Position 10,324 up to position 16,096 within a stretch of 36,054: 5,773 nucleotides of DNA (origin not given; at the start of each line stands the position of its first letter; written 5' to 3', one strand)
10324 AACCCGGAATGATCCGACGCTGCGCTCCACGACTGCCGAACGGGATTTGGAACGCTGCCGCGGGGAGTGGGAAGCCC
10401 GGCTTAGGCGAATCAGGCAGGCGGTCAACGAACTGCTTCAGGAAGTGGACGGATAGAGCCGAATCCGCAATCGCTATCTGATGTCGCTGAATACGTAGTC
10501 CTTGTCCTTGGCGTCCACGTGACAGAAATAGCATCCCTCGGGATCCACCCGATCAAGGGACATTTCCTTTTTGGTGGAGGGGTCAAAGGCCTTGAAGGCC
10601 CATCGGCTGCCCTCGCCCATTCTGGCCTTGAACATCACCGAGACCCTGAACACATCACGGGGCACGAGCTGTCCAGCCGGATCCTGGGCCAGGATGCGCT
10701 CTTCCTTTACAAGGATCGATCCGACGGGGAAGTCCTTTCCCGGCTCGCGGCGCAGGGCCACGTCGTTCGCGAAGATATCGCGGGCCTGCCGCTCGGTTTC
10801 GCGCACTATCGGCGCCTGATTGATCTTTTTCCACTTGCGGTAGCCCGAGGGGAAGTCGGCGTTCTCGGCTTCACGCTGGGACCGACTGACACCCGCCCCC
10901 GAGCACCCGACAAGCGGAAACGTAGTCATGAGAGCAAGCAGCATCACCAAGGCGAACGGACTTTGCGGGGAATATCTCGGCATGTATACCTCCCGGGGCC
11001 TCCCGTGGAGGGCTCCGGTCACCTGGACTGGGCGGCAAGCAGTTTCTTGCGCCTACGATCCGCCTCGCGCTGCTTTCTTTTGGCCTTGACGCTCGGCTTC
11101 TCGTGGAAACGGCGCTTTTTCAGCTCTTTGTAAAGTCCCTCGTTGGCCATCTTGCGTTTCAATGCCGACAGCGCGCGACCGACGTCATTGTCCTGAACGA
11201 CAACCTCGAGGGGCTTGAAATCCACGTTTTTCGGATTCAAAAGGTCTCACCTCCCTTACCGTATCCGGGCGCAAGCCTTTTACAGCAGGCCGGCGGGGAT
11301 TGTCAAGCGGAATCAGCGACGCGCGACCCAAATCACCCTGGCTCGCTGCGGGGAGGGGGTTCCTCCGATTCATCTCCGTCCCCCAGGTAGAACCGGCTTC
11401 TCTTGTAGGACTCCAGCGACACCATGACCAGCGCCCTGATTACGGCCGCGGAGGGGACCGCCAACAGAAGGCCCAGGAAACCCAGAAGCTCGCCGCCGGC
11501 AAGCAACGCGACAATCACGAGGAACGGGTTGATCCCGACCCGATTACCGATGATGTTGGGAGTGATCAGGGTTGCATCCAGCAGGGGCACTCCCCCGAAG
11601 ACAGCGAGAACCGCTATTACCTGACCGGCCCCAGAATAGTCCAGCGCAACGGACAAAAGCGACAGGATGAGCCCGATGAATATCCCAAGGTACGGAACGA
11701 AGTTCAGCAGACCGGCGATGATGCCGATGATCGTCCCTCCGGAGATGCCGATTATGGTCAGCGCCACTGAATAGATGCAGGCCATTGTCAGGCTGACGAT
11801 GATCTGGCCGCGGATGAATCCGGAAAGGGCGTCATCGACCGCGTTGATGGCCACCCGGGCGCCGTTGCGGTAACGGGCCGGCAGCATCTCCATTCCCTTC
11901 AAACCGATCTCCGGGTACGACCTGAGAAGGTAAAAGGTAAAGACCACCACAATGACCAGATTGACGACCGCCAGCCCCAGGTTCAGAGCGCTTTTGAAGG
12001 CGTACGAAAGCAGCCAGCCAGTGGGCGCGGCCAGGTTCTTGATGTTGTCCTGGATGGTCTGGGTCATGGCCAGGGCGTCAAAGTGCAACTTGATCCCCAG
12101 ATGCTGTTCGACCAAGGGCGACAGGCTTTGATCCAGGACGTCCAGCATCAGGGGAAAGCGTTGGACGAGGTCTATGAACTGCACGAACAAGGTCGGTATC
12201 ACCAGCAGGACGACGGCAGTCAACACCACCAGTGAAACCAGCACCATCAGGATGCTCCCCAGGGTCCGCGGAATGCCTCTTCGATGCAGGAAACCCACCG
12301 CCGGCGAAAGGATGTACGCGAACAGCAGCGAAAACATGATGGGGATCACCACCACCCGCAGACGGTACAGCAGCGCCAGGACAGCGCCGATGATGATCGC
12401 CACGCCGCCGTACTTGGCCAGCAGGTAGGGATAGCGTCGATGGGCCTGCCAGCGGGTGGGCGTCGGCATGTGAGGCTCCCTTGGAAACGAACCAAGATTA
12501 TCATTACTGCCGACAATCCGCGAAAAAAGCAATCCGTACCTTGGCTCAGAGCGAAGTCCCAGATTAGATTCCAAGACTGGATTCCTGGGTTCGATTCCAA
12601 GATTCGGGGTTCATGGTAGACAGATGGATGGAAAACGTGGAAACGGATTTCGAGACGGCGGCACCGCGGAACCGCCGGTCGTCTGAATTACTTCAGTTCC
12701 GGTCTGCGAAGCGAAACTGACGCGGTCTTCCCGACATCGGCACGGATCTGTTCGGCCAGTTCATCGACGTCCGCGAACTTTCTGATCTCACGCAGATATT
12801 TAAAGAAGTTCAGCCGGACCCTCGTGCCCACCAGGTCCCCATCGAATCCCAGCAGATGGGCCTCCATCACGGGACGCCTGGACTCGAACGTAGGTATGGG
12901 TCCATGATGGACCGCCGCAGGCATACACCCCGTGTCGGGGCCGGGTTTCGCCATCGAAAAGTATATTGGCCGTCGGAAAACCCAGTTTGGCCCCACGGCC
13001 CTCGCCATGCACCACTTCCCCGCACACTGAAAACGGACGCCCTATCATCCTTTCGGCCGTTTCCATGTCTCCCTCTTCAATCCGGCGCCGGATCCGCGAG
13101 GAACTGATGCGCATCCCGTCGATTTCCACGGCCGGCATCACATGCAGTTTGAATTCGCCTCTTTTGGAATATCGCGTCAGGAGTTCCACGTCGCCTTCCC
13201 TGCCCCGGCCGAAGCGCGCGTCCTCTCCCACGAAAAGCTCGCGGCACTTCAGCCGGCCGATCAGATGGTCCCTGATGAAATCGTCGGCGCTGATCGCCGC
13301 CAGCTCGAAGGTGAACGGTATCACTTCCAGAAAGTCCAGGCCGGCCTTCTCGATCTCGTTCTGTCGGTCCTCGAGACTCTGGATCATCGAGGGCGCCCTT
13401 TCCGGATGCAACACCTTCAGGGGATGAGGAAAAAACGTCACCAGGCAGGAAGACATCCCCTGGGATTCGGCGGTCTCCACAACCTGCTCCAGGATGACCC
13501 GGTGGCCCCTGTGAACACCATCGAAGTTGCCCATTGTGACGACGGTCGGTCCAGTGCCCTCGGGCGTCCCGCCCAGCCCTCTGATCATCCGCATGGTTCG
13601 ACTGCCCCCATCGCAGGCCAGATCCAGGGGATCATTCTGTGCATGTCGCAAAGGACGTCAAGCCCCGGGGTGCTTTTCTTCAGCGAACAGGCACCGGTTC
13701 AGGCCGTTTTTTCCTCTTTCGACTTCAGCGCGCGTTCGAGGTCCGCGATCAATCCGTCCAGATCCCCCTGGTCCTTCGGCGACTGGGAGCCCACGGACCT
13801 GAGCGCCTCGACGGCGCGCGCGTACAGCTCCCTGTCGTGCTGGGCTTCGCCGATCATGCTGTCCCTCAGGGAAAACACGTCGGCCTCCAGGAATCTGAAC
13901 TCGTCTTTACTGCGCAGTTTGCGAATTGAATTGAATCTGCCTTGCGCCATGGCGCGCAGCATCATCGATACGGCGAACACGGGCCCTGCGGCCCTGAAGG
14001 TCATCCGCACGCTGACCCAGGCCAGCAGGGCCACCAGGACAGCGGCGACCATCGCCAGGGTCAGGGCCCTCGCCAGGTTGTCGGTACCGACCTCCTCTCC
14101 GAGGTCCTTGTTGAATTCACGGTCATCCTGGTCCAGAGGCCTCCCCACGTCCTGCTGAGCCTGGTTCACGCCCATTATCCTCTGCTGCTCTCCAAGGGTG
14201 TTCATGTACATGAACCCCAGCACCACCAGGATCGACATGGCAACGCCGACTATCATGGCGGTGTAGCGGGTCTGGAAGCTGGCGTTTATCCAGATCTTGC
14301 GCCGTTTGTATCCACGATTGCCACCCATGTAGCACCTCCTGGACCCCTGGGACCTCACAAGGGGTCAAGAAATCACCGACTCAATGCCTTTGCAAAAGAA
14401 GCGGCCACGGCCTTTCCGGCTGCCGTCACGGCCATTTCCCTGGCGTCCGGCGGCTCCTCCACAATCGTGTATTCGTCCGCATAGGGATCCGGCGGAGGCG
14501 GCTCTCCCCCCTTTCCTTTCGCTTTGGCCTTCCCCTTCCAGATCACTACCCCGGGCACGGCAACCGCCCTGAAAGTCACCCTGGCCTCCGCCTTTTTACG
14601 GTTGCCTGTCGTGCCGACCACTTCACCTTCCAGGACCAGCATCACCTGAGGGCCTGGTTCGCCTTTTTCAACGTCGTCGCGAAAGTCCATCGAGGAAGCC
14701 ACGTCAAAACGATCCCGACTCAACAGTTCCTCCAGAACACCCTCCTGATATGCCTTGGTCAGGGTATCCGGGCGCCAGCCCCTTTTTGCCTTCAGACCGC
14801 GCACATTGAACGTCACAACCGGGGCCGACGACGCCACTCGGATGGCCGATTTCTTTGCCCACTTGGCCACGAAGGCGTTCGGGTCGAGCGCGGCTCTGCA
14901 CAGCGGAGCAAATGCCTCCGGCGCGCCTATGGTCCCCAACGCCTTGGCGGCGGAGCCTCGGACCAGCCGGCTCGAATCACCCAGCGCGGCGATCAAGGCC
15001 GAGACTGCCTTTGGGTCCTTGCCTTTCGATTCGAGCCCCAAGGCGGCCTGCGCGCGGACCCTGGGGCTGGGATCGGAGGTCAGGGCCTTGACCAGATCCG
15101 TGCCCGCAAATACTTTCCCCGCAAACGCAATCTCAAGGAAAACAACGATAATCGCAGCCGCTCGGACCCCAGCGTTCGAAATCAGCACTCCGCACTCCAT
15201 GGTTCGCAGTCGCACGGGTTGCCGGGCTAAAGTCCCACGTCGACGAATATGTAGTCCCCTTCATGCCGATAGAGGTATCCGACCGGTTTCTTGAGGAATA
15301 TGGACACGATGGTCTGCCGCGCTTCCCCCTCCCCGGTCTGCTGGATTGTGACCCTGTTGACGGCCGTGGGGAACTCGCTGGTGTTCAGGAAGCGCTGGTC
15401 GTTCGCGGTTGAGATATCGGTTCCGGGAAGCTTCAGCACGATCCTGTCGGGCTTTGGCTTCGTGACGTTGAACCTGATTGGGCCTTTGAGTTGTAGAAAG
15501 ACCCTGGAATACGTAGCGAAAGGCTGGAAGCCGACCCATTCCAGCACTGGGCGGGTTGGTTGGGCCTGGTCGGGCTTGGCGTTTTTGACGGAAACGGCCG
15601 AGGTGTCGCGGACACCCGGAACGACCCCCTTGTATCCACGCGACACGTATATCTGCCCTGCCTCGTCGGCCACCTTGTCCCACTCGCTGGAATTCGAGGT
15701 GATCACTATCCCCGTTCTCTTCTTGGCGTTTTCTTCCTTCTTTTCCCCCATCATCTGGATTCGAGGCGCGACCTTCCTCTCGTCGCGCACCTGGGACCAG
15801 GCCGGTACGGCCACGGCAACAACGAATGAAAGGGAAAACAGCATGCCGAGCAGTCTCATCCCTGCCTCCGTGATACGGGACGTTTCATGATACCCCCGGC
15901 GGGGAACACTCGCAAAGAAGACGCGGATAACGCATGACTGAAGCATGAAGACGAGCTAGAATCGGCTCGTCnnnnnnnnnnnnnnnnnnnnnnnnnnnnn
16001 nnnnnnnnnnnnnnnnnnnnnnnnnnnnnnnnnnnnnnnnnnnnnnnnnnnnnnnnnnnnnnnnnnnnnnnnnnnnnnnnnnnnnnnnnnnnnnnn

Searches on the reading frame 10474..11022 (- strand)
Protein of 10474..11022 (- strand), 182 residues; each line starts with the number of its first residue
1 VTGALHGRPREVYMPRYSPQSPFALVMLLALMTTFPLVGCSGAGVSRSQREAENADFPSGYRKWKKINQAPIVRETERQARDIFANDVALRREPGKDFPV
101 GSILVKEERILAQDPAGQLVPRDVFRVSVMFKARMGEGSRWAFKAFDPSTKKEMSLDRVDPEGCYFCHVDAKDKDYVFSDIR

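Call 8: search_protein_families(library=pfam, proteins=[window:10474-11022:-], max_evalue=0.001)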
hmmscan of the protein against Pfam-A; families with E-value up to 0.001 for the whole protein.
window:10474-11022:- (182 aa): 1 family
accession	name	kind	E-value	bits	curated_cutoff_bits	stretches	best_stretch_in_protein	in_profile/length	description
PF16694.10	Cytochrome_P460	-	7.8e-19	68.7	27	1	58-179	1-125/125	Cytochrome P460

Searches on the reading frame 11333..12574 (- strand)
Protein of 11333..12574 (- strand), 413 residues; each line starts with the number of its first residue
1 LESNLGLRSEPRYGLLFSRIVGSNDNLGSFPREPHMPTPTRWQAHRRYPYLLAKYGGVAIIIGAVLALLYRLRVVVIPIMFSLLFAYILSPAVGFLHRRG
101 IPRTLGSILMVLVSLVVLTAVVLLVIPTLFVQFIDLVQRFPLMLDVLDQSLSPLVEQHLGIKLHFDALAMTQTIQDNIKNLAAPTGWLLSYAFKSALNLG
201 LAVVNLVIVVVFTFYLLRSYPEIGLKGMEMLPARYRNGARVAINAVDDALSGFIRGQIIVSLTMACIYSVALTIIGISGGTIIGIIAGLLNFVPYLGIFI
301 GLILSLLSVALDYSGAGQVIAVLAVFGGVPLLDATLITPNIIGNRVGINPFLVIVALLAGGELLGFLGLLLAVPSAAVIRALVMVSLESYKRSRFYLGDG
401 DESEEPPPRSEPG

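Call 6: search_protein_families(library=pfam, proteins=[window:11333-12574:-], max_evalue=0.001)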
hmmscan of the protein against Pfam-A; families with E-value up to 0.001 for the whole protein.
window:11333-12574:- (413 aa): 1 family
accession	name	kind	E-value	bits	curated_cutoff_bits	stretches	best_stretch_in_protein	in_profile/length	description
PF01594.21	AI-2E_transport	-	3.4e-52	178.1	34.3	1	60-383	6-323/327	AI-2E family transporter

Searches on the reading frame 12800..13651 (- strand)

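Call 6: search_protein_families(library=pfam, proteins=[window:12800-13651:-], max_evalue=0.001)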
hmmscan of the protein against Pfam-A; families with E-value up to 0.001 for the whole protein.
window:12800-13651:- (283 aa): 3 families
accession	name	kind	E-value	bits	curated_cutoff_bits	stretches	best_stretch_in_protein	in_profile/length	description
PF06574.18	FAD_syn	-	2.2e-47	161.3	27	1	34-186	6-158/158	FAD synthetase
PF01687.23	Flavokinase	-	3.2e-12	47.2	19.6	1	204-245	2-44/124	Riboflavin kinase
PF01467.32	CTP_transf_like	-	1.4e-07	32.2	21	1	39-190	2-133/133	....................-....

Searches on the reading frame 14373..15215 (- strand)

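Call 7: search_protein_families(library=pfam, proteins=[window:14373-15215:-], max_evalue=0.001)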
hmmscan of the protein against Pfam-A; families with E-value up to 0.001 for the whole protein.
window:14373-15215:- (280 aa): 4 families
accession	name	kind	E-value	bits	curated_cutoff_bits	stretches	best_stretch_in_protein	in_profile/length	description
PF13646.12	HEAT_2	-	3.2e-17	63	27.7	1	41-120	4-83/88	HEAT repeats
PF02985.28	HEAT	-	2e-07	31.1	23.5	0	71-96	2-27/31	HEAT repeat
PF03130.22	HEAT_PBS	-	3.6e-06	27.4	20.9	1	85-111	1-27/27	PBS lyase HEAT-like repeat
PF13513.12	HEAT_EZ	-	2.7e-05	25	27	0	68-96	27-55/55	HEAT-like repeat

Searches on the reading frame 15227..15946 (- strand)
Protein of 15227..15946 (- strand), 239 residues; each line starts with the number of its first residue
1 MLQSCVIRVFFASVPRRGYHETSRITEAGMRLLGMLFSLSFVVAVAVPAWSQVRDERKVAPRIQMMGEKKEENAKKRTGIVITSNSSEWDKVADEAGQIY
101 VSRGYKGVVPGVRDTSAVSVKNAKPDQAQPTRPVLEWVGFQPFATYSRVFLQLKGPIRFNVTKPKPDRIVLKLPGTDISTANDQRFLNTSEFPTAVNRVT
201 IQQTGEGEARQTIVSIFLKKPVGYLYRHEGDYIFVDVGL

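Call 7: search_protein_families(library=pfam, proteins=[window:15227-15946:-], max_evalue=0.001)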
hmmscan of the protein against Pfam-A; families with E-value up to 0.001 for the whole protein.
window:15227-15946:- (239 aa): 1 family
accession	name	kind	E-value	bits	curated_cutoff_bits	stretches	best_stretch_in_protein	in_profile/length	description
PF11741.13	AMIN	-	2e-05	25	20.5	1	145-211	9-74/101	AMIN domain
